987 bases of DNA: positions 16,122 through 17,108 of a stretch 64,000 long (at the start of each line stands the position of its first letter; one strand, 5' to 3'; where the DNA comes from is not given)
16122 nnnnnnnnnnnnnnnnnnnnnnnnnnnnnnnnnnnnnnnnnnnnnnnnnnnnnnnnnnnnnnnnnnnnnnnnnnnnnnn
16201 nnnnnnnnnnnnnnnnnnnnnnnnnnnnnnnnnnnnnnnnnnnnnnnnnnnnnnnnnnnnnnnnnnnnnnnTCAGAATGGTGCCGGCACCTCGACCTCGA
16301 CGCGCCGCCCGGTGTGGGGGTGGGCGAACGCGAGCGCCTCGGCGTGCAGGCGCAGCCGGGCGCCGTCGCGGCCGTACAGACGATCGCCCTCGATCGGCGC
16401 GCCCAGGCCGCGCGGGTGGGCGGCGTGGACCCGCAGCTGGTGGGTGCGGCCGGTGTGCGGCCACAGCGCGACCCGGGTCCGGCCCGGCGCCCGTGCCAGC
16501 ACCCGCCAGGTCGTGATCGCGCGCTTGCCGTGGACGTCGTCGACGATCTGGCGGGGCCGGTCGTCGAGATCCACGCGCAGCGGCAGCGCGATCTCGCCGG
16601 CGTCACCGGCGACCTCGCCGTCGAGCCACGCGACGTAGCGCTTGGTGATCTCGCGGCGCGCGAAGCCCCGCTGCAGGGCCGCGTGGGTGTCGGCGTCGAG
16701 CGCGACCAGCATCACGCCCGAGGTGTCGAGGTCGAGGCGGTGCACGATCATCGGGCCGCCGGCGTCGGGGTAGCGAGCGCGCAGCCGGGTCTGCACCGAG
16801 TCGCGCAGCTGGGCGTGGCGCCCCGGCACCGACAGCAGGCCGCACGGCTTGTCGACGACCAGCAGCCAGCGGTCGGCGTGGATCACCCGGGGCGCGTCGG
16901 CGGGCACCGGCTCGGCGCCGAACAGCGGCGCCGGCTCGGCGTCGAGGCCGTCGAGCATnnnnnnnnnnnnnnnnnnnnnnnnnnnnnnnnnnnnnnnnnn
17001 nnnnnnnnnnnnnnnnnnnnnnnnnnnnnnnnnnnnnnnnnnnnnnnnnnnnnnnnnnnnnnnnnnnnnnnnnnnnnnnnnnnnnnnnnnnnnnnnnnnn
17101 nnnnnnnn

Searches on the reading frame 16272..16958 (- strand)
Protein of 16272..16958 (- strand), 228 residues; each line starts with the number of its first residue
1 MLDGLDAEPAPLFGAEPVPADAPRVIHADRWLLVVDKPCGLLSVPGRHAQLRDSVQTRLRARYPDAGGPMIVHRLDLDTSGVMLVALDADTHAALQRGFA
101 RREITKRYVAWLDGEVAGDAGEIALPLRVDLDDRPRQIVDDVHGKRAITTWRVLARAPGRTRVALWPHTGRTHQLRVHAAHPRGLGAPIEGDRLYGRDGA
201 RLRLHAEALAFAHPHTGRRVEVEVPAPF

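Call 78: search_protein_families(library=pfam, proteins=[window:16272-16958:-], max_evalue=0.001)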
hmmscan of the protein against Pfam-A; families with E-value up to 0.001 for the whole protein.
window:16272-16958:- (228 aa): 1 family
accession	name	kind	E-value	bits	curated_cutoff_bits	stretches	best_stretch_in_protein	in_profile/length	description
PF00849.27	PseudoU_synth_2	-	1.8e-30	106.6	26.8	1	32-181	2-152/152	RNA pseudouridylate synthase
